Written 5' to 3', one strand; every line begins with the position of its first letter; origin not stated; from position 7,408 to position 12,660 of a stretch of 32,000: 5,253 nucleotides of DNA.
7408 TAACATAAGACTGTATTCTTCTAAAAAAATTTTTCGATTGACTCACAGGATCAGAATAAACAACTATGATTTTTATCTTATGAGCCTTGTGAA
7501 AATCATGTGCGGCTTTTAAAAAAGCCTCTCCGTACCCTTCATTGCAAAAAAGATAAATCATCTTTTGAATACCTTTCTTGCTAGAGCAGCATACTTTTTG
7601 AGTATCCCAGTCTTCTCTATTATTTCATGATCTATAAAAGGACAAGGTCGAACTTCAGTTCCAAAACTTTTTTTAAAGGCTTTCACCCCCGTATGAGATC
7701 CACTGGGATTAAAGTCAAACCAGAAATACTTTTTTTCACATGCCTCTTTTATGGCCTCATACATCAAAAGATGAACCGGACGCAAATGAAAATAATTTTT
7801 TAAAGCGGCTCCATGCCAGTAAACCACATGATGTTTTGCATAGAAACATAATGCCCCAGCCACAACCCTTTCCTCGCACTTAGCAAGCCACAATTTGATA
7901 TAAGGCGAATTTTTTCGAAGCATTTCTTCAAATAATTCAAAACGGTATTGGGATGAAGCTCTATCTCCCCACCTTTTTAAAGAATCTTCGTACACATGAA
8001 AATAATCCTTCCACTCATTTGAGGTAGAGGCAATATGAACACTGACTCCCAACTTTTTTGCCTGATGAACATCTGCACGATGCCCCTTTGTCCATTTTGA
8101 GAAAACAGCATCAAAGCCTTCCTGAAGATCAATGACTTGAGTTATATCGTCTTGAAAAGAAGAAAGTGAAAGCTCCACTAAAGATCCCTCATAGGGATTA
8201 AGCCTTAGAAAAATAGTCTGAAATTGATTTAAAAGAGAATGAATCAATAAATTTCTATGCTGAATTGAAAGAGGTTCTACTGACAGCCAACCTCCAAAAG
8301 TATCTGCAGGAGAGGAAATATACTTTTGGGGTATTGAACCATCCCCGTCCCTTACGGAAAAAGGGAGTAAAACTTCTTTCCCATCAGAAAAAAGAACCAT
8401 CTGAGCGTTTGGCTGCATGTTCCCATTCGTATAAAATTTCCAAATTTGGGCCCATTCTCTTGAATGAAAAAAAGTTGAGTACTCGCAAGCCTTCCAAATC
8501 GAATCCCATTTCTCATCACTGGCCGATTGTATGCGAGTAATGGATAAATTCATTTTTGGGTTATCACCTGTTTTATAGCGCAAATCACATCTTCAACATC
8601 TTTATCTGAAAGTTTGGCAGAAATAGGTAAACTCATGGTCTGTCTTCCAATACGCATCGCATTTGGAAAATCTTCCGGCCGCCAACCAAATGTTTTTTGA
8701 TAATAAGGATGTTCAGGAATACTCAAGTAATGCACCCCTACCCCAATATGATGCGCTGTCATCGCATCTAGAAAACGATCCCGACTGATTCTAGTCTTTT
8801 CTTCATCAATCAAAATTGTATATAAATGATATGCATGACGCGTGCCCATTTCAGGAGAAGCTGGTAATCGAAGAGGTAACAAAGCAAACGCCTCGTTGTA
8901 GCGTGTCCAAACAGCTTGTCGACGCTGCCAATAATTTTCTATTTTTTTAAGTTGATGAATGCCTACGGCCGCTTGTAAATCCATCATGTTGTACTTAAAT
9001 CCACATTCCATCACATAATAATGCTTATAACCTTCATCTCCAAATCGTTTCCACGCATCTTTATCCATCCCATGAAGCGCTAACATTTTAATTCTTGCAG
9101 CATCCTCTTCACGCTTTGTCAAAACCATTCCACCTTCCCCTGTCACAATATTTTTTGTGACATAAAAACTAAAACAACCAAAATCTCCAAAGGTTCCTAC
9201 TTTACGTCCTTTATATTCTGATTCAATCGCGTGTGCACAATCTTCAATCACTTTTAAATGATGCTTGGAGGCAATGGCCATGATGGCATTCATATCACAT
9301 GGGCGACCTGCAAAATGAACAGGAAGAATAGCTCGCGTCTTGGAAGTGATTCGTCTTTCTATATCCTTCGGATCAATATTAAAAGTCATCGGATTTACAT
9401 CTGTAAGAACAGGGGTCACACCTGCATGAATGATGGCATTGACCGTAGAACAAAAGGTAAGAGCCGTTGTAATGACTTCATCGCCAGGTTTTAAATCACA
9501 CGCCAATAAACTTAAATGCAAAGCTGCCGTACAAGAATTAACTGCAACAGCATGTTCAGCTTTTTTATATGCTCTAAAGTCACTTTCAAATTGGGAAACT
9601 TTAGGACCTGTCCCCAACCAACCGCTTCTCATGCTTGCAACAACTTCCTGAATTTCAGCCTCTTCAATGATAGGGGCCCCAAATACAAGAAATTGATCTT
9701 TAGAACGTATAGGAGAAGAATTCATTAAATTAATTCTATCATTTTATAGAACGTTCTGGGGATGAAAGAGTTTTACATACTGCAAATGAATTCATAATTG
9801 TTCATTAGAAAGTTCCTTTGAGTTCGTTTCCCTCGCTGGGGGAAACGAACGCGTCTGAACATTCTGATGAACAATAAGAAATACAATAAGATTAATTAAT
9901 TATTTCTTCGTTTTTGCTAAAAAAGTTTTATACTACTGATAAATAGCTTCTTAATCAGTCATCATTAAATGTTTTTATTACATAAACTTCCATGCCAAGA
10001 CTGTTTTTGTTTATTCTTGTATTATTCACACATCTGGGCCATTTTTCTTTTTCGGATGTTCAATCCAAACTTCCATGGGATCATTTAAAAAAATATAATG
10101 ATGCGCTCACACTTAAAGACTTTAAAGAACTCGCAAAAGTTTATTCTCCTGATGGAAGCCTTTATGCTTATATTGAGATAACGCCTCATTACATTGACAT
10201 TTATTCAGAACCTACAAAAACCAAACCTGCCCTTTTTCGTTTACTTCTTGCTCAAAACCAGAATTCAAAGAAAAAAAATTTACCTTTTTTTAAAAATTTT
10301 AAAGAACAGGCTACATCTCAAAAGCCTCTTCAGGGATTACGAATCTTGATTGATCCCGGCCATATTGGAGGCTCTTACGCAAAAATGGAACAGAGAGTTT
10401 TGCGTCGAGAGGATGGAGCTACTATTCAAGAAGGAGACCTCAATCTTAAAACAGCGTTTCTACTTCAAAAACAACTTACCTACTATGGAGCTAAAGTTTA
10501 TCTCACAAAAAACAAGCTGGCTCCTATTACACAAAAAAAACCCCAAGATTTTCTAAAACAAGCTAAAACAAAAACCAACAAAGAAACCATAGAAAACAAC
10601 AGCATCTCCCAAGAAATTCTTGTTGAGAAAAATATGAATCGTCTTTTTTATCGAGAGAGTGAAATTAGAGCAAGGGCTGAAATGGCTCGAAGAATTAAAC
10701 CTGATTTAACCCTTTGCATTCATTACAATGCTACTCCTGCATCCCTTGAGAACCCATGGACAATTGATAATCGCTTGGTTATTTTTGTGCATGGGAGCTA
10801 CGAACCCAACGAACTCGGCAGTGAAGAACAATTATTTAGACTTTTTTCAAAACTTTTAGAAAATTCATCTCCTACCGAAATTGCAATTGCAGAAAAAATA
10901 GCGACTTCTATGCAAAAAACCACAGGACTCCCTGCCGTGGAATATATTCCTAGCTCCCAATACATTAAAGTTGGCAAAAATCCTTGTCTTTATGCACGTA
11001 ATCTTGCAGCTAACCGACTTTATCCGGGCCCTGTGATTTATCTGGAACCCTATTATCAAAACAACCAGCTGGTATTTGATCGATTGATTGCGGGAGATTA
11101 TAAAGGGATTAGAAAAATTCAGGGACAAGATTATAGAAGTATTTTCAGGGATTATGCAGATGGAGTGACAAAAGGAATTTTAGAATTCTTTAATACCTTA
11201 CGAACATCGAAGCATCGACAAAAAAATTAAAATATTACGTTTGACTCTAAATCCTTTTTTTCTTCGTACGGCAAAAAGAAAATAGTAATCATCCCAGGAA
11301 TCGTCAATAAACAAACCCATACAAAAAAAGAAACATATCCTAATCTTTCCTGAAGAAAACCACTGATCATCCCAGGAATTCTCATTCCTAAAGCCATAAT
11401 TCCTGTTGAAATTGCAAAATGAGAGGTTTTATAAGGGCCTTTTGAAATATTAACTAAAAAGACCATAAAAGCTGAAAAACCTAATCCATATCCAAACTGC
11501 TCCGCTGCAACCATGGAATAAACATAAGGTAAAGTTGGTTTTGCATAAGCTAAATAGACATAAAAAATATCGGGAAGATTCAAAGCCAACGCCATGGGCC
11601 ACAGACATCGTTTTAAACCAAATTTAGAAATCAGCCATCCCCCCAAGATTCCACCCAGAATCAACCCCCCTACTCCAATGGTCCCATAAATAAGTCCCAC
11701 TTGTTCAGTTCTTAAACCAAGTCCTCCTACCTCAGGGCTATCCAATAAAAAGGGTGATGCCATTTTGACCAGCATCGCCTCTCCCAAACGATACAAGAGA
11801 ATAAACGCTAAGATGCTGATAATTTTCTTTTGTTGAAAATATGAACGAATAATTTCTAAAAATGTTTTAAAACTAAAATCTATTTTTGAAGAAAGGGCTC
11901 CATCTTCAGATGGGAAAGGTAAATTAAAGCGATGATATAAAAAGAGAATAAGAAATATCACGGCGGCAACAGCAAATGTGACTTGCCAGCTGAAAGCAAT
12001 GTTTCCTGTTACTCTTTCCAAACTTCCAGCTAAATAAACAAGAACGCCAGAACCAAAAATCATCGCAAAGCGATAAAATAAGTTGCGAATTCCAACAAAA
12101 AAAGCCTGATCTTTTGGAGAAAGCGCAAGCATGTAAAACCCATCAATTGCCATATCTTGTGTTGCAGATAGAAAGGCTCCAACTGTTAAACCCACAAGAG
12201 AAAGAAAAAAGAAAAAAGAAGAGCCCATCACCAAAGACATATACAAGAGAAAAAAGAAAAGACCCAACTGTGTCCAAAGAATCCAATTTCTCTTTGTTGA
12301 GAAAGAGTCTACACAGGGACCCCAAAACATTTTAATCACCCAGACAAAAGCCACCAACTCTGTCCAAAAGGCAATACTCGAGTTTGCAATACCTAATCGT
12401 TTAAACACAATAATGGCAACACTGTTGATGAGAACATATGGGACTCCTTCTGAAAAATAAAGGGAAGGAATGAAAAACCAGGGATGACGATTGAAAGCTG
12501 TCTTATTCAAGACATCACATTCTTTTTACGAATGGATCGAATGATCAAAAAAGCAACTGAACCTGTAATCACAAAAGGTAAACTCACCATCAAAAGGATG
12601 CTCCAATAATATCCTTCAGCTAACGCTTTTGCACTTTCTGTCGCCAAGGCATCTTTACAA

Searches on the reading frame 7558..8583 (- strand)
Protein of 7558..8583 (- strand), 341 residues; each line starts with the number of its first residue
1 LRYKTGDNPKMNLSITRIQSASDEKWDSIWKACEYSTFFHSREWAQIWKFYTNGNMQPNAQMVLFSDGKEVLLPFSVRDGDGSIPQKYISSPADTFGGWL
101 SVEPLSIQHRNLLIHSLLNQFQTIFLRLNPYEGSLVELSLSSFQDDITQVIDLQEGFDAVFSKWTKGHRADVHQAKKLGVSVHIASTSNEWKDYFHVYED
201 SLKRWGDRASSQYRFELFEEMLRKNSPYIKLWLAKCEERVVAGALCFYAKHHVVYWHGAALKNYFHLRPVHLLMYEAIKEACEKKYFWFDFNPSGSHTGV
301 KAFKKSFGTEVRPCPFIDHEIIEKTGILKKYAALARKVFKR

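Call 61: search_protein_families(library=pfam, proteins=[window:7558-8583:-], max_evalue=0.00001)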
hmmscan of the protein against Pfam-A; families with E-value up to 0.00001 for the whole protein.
window:7558-8583:- (341 aa): 3 families
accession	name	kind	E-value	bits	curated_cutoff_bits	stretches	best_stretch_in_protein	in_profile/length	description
PF13480.13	Acetyltransf_6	-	4.9e-15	56.4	22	1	166-293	5-136/143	Acetyltransferase (GNAT) domain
PF02388.22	FemAB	-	1.1e-09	38.1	24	1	237-312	304-383/406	FemAB family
PF04339.18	FemAB_like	-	6.8e-06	25.9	27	1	177-301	196-321/369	Peptidogalycan biosysnthesis/recognition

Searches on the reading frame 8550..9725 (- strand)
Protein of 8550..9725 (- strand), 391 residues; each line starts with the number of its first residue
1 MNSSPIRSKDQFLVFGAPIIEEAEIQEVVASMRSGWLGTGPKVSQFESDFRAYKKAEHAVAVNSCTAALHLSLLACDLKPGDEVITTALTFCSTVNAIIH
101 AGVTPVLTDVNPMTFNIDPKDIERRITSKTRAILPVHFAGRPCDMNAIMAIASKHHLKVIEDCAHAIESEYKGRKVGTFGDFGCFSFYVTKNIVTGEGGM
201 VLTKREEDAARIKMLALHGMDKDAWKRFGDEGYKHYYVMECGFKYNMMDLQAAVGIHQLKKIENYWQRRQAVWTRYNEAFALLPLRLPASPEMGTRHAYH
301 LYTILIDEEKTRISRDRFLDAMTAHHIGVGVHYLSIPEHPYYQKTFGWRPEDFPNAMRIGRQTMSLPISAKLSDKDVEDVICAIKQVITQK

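Call 61: search_protein_families(library=pfam, proteins=[window:8550-9725:-], max_evalue=0.00001)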
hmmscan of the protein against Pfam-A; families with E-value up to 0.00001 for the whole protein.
window:8550-9725:- (391 aa): 3 families
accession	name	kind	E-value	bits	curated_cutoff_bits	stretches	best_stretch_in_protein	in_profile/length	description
PF01041.23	DegT_DnrJ_EryC1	-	4.2e-128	428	19.8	1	19-384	2-359/360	DegT/DnrJ/EryC1/StrS aminotransferase family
PF01053.26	Cys_Met_Meta_PP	-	2.6e-06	26.7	27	1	41-162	52-173/381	Cys/Met metabolism PLP-dependent enzyme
PF00155.27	Aminotran_1_2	-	5.4e-06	26.3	19.7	1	51-134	52-151/361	Aminotransferase class I and II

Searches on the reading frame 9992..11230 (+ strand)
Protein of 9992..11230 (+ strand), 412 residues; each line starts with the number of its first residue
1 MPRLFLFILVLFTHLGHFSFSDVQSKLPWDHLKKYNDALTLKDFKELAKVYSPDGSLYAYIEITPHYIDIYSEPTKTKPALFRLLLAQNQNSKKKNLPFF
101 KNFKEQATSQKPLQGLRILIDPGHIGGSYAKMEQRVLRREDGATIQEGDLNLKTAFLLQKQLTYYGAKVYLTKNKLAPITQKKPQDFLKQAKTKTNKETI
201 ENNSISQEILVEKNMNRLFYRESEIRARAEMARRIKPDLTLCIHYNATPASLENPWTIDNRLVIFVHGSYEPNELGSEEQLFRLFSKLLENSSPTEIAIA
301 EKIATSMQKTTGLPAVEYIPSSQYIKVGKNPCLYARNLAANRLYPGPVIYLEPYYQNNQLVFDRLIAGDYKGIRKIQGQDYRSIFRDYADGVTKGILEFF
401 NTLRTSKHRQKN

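Call 61: search_protein_families(library=pfam, proteins=[window:9992-11230:+], max_evalue=0.00001)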
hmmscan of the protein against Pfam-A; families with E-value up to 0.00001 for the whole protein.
window:9992-11230:+ (412 aa): 1 family
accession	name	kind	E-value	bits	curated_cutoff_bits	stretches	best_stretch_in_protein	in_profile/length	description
PF01520.23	Amidase_3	-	3.1e-10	40.8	27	1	118-314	1-119/174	N-acetylmuramoyl-L-alanine amidase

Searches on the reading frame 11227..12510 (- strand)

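Call 61: search_protein_families(library=pfam, proteins=[window:11227-12510:-], max_evalue=0.00001)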
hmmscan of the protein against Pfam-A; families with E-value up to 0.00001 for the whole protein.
window:11227-12510:- (427 aa): 1 family
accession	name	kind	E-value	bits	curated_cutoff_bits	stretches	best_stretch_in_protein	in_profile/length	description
PF07690.21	MFS_1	-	7e-18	65.1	33.4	2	26-354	13-321/347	Major Facilitator Superfamily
